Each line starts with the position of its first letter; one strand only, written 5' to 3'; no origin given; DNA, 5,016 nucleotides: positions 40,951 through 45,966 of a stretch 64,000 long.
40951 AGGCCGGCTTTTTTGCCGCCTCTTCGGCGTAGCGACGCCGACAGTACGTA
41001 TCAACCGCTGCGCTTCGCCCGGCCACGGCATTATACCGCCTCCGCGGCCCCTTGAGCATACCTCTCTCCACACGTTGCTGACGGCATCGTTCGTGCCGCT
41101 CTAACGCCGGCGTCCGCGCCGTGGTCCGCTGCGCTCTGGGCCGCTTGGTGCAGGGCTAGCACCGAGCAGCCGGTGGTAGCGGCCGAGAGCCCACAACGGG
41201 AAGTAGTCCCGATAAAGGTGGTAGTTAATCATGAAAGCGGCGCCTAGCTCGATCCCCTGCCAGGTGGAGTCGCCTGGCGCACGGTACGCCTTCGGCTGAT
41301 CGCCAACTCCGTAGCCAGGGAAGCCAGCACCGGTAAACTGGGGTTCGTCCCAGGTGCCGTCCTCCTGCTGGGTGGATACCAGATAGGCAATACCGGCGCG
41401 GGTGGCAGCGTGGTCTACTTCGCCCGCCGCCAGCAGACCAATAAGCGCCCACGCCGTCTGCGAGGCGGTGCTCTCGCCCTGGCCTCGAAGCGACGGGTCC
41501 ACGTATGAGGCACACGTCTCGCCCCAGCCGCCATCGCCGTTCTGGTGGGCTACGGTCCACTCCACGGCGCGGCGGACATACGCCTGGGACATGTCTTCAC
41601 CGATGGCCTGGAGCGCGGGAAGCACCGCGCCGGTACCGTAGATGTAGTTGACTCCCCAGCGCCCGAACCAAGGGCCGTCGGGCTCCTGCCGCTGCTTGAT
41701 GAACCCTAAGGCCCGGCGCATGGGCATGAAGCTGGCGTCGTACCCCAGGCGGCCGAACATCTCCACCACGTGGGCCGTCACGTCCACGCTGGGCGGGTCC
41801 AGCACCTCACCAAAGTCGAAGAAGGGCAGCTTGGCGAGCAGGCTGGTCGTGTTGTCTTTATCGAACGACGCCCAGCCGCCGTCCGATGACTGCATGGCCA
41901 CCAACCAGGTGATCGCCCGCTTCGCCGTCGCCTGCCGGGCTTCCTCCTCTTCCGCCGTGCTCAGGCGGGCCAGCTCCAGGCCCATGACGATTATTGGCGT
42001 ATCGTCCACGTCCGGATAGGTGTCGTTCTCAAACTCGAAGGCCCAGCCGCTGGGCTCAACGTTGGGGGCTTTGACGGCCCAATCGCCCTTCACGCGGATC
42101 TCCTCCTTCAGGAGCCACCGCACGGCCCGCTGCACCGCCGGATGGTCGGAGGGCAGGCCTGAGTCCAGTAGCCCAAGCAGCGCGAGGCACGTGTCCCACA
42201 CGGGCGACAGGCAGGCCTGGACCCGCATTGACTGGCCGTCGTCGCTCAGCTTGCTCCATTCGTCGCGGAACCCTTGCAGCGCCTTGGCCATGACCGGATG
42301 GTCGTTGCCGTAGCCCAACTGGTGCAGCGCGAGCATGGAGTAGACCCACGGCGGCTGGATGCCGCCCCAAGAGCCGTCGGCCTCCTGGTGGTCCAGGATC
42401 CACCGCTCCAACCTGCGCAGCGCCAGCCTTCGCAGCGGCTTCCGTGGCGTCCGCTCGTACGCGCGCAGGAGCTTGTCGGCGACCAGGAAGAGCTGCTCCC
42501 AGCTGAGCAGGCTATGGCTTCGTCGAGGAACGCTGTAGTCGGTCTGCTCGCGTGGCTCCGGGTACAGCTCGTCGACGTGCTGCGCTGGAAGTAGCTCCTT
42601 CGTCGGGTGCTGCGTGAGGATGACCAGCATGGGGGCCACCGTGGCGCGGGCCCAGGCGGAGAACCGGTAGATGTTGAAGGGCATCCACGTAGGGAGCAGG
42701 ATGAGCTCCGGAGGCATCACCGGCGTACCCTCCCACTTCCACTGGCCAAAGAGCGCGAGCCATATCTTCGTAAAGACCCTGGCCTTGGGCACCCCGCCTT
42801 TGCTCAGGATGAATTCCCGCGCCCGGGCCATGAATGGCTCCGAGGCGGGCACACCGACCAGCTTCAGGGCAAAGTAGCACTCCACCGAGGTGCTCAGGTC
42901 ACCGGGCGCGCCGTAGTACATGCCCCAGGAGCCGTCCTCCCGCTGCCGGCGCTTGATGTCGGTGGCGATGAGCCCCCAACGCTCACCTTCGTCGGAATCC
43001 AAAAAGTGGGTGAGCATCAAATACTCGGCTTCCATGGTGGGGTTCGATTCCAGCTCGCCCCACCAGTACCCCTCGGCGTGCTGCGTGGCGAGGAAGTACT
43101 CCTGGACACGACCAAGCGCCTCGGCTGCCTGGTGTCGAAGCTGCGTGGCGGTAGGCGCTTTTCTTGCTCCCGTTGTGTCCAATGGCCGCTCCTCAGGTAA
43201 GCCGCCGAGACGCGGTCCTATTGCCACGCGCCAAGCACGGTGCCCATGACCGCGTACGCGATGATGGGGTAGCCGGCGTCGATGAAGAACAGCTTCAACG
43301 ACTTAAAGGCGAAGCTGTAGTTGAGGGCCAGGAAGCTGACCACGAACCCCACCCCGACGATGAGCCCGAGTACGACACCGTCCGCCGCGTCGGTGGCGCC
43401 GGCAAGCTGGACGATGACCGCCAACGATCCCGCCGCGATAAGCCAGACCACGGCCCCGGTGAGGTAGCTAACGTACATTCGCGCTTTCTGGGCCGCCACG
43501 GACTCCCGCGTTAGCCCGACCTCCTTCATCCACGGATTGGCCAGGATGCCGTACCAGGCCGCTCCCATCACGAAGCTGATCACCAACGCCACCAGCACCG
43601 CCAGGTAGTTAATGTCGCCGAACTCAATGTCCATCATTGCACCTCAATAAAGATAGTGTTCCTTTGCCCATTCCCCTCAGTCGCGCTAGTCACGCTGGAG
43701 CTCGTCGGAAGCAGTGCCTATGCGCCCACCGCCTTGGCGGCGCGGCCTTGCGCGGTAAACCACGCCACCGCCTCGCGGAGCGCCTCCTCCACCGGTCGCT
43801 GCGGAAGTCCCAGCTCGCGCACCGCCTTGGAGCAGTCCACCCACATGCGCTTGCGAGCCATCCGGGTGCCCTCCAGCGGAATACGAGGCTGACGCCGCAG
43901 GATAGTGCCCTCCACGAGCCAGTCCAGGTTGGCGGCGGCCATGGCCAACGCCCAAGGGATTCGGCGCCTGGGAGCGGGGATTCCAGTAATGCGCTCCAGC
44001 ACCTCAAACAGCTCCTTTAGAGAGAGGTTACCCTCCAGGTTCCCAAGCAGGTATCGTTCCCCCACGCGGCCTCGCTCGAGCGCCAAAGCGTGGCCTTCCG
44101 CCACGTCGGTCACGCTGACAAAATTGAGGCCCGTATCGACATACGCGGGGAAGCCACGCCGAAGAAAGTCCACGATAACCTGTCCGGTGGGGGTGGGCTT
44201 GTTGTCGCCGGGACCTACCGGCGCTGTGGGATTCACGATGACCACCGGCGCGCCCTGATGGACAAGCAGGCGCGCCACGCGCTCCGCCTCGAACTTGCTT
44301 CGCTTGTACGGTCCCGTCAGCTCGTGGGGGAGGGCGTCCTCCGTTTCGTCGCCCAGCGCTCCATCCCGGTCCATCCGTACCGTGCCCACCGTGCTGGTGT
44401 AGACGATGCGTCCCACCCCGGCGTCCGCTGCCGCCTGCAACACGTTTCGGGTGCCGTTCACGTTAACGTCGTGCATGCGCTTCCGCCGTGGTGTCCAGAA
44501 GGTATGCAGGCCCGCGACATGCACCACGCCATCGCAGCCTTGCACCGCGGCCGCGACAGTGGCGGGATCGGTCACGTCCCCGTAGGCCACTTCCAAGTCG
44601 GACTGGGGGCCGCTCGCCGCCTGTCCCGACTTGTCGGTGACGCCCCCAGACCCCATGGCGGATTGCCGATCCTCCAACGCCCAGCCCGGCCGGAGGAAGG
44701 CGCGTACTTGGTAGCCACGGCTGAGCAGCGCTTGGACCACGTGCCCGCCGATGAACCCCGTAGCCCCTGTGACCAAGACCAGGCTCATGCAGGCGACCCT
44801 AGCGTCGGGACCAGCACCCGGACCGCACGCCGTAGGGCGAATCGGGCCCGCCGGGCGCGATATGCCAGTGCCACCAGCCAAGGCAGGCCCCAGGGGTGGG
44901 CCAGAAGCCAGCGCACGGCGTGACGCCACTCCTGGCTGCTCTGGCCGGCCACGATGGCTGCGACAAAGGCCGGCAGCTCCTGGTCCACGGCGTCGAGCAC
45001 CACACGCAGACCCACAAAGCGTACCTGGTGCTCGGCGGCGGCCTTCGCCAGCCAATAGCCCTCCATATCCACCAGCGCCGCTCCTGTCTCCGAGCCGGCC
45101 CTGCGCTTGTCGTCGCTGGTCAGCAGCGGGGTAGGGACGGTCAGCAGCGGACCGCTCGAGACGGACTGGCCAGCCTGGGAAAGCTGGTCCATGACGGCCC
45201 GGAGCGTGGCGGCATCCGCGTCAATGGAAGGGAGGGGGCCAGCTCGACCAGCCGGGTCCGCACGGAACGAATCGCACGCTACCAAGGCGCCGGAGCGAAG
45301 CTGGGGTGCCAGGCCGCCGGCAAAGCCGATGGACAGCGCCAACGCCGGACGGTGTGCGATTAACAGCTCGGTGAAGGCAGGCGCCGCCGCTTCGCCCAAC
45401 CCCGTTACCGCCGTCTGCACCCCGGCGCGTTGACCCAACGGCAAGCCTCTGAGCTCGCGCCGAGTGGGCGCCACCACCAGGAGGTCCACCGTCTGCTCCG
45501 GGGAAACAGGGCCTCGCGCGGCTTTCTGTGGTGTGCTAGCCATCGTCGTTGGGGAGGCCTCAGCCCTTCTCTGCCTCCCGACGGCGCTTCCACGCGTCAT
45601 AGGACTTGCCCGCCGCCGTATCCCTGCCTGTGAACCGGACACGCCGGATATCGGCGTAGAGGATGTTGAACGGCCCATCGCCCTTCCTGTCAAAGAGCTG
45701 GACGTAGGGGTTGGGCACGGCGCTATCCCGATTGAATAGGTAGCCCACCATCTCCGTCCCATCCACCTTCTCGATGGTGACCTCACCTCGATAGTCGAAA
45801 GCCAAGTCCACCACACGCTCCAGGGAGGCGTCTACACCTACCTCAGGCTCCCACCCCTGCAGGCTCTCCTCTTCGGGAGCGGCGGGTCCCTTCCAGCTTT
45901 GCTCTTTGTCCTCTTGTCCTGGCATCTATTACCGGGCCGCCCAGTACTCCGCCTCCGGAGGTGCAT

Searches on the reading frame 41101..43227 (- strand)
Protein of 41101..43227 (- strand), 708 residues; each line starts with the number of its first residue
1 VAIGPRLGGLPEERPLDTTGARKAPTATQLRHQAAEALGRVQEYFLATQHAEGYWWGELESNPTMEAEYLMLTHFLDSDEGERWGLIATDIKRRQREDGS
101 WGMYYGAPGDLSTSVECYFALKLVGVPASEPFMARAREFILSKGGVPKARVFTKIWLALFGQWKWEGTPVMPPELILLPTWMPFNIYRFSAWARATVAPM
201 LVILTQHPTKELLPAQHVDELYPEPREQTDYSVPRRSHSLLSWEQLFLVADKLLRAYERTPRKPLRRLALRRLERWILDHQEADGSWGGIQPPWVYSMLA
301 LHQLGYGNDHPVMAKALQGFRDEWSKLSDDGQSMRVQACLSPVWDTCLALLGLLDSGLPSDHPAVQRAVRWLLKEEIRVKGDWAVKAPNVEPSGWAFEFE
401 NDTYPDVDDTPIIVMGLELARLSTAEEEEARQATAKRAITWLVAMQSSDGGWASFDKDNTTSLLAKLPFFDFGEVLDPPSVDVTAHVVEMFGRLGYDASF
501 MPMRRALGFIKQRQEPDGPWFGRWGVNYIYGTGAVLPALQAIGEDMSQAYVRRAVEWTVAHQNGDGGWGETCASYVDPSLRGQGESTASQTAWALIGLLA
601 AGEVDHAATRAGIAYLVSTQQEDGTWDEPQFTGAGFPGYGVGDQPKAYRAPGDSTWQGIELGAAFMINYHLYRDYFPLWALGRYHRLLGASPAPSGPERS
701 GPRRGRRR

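Call 33: search_protein_families(library=pfam, proteins=[window:41101-43227:-], max_evalue=0.00001)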
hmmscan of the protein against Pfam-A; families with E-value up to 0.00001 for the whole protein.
window:41101-43227:- (708 aa): 4 families
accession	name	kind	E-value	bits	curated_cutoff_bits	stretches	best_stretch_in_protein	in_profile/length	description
PF13243.12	SQHop_cyclase_C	-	7.9e-144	479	26.1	1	340-638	1-296/319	Squalene-hopene cyclase C-terminal domain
PF13249.12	SQHop_cyclase_N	-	6e-124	413.4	26.2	1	40-321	3-283/291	Squalene-hopene cyclase N-terminal domain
PF07678.20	TED_complement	-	2.9e-07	30.3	22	0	546-619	111-189/312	A-macroglobulin TED domain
PF00432.27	Prenyltrans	-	7.6e-06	26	26.5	0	428-623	45-213/304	Prenyltransferase alpha-alpha toroid domain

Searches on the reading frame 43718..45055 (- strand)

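Call 33: search_protein_families(library=pfam, proteins=[window:43718-45055:-], max_evalue=0.00001)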
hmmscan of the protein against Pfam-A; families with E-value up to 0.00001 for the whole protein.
window:43718-45055:- (445 aa): 9 families
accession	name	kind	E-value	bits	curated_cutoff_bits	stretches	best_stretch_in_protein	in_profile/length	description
PF01370.27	Epimerase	-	2.2e-31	109.5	20.9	1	93-338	1-240/240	NAD dependent epimerase/dehydratase family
PF01073.25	3Beta_HSD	-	1.5e-23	83.7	22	1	94-260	1-156/280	3-beta hydroxysteroid dehydrogenase/isomerase family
PF13460.12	NAD_binding_10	-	8.1e-20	71.9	27.2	1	97-278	1-145/184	NAD(P)H-binding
PF07993.18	NAD_binding_4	-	1.3e-18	67.6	20.1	1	95-289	1-213/258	Male sterility protein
PF05368.20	NmrA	-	6.5e-15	55.9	27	1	91-225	3-110/298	NmrA-like family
PF16363.11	GDP_Man_Dehyd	-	4.7e-13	49.7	27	1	94-262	1-165/332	GDP-mannose 4,6 dehydratase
PF02719.21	Polysacc_synt_2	-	2.5e-08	33.9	20.2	1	93-222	1-128/293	Polysaccharide biosynthesis protein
PF04321.23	RmlD_sub_bind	-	1.3e-06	28.2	27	1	93-260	3-135/287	RmlD substrate binding domain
PF00106.31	adh_short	-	9.1e-06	25.7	26.6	0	92-224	2-138/195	short chain dehydrogenase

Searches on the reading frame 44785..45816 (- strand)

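Call 33: search_protein_families(library=pfam, proteins=[window:44785-45816:-], max_evalue=0.00001)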
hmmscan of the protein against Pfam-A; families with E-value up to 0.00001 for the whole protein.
window:44785-45816:- (343 aa): 1 family
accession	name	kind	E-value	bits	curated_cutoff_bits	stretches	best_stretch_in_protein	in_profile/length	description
PF01048.26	PNP_UDP_1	-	7.5e-20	71.8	25.1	1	136-281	47-208/233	Phosphorylase superfamily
